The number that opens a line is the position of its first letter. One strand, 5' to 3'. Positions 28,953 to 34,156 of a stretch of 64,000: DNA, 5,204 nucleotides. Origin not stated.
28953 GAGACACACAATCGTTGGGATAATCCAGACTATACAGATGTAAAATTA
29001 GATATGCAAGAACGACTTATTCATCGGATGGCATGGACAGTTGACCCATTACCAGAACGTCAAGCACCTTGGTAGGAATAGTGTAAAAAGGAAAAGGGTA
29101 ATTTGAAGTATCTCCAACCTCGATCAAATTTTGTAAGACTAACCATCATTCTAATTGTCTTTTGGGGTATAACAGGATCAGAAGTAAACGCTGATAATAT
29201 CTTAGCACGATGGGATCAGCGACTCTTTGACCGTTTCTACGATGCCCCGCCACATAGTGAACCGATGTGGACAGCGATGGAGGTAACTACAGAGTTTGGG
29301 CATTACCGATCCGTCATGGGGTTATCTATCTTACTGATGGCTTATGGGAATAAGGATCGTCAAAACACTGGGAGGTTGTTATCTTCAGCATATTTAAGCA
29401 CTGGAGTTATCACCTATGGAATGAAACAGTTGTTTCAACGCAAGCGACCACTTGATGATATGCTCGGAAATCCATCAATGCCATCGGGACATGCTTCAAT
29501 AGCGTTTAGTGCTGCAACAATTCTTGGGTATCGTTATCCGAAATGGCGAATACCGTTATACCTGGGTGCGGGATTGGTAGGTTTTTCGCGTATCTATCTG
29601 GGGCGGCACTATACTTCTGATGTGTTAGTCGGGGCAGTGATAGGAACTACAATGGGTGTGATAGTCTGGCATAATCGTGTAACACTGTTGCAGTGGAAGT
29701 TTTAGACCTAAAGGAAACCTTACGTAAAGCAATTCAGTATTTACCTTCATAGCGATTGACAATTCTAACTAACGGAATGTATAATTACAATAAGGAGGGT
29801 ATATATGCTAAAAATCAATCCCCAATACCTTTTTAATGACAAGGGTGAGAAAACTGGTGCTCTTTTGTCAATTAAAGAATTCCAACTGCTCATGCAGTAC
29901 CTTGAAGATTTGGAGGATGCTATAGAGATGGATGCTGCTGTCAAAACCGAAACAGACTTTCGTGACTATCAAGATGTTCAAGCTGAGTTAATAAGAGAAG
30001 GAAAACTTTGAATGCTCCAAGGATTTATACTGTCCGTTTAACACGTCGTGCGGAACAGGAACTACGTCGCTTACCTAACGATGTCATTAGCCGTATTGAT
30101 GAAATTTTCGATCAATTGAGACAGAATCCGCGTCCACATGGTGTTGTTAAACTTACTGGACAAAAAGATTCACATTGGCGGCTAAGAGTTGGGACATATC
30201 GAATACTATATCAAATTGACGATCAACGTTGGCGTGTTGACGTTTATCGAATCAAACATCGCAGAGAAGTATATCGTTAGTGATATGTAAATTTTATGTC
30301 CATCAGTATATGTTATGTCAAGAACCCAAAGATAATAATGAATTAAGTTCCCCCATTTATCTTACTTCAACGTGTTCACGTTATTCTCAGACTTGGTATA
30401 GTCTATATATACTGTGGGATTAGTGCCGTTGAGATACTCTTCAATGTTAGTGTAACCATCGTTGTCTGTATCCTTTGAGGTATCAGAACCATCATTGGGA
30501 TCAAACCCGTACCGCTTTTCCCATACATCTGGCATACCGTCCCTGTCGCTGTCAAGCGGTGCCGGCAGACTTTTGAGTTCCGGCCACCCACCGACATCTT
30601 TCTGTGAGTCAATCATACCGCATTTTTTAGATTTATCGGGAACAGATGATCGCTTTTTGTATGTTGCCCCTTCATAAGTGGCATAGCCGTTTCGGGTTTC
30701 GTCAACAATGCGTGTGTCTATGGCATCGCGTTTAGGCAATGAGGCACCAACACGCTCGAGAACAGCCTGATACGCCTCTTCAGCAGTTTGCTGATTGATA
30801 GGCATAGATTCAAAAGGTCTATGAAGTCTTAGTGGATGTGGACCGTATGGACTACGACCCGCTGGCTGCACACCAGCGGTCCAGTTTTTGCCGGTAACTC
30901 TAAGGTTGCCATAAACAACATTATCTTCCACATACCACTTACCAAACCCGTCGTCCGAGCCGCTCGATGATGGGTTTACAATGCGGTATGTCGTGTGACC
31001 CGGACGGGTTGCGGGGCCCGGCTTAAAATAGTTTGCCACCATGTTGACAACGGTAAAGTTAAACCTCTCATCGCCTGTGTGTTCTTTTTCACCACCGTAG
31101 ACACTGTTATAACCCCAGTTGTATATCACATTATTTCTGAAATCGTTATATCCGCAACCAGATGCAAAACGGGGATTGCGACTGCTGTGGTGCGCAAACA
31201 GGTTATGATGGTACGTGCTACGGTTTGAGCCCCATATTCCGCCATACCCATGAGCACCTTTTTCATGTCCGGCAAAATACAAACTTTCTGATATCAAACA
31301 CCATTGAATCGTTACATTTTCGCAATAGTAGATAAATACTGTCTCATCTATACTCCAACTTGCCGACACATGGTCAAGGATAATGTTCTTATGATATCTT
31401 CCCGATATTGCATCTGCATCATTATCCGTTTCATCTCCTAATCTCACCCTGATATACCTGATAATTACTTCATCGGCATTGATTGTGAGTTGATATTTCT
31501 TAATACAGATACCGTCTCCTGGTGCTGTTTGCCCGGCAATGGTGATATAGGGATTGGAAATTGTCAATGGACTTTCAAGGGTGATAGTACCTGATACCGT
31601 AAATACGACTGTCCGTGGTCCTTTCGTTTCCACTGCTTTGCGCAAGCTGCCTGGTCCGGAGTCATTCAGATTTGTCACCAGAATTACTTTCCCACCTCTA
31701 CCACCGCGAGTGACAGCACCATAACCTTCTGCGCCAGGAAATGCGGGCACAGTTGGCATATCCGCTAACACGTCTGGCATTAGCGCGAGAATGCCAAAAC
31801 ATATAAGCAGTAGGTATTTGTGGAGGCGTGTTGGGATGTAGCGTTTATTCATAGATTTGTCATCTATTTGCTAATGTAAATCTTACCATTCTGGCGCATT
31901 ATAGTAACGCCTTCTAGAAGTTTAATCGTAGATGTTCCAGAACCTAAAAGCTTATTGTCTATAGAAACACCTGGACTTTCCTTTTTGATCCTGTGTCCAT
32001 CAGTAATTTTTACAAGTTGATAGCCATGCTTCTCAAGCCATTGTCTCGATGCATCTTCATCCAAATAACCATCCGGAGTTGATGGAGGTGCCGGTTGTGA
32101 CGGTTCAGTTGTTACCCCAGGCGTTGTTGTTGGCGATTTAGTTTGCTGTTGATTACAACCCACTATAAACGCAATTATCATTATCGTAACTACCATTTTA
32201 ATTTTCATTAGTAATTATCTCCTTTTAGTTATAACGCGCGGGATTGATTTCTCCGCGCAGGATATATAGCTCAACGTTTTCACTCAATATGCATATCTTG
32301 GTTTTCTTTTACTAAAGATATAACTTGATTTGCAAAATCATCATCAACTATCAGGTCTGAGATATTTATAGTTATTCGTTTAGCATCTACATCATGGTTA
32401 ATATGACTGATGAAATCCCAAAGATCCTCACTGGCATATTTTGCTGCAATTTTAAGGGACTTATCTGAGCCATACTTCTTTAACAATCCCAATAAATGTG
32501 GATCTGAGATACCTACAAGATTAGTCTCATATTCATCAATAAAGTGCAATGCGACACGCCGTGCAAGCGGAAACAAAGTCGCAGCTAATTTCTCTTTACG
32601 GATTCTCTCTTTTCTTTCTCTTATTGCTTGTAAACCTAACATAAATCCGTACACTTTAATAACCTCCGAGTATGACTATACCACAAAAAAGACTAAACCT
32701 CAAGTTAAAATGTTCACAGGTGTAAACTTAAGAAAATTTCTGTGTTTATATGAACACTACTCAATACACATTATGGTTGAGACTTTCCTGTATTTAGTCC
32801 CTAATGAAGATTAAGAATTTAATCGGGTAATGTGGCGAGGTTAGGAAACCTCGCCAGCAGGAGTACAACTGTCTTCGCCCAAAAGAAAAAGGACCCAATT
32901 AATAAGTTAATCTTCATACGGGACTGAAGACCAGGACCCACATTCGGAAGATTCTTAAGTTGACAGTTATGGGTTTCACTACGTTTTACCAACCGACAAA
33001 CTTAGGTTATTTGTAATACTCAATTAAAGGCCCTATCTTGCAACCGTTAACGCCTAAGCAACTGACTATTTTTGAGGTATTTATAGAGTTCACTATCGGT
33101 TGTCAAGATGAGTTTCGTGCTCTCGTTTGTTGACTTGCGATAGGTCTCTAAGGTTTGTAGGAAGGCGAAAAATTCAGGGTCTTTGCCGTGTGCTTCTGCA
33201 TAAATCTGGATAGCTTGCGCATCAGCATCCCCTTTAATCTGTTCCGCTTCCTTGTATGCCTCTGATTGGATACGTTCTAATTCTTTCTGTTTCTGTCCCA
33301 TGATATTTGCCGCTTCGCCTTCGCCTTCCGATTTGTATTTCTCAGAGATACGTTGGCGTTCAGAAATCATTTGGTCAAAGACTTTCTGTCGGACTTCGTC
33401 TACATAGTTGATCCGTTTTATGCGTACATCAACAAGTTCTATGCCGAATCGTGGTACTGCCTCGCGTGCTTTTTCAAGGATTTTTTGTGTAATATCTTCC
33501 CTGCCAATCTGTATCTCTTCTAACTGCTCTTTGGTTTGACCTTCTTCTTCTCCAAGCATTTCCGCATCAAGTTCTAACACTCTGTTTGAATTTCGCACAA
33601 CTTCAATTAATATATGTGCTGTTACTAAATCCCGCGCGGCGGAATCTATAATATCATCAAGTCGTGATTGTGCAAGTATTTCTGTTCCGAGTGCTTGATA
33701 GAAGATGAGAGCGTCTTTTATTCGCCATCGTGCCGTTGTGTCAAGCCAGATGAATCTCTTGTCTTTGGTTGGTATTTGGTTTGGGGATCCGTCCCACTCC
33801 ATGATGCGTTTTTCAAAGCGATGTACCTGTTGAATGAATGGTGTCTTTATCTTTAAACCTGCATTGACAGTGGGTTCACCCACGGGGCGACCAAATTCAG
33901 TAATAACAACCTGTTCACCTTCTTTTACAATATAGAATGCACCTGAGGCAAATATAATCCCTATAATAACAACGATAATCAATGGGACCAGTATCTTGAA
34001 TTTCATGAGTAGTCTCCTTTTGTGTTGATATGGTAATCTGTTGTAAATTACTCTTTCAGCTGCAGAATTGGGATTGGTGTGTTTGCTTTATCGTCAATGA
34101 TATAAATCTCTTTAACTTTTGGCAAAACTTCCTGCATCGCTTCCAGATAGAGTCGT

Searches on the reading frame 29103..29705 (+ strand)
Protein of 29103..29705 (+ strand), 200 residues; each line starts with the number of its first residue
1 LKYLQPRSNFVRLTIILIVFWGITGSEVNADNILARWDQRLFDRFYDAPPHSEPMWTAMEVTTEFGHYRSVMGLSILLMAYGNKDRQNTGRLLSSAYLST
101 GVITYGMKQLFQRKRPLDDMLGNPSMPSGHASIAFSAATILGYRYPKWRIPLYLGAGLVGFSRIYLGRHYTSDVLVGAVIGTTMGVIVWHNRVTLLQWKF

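Call 52: search_protein_families(library=pfam, proteins=[window:29103-29705:+], max_evalue=0.0001)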
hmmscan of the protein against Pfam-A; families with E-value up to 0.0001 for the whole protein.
window:29103-29705:+ (200 aa): 3 families
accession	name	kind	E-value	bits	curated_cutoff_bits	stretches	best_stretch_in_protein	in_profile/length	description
PF01569.27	PAP2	-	7.4e-20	71.5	27.2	1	98-192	10-125/130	PAP2 superfamily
PF14378.12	PAP2_3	-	6.7e-08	33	27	1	107-182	106-185/190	PAP2 superfamily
PF14360.12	PAP2_C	-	1.2e-05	26.2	27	1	126-187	6-70/74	PAP2 superfamily C-terminal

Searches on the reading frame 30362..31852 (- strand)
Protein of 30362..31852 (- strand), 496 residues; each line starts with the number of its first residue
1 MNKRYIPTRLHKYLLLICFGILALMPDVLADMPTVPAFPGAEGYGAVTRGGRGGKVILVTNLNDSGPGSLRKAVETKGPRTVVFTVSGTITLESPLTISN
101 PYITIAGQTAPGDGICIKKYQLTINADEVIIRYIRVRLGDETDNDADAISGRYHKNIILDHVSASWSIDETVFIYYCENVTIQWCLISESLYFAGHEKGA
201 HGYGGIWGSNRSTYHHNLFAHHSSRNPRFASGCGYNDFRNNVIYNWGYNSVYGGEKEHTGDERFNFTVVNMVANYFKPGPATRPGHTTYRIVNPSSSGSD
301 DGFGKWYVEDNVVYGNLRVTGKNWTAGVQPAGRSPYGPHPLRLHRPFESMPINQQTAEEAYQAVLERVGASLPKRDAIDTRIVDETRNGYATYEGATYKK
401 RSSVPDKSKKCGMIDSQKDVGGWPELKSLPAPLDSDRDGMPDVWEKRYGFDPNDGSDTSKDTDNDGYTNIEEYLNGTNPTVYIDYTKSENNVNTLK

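Call 52: search_protein_families(library=pfam, proteins=[window:30362-31852:-], max_evalue=0.0001)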
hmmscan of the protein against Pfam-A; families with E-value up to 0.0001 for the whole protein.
window:30362-31852:- (496 aa): 1 family
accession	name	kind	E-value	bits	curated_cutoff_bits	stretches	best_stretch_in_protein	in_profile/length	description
PF18884.5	TSP3_bac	-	3.6e-07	30.3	25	0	461-480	1-20/22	Bacterial TSP3 repeat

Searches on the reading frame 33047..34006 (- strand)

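Call 52: search_protein_families(library=pfam, proteins=[window:33047-34006:-], max_evalue=0.0001)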
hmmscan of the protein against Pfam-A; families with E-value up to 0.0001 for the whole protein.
window:33047-34006:- (319 aa): 1 family
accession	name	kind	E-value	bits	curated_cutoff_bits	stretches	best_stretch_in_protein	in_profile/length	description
PF01145.31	Band_7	-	3.9e-28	99.1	23.6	1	26-229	2-175/176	SPFH domain / Band 7 family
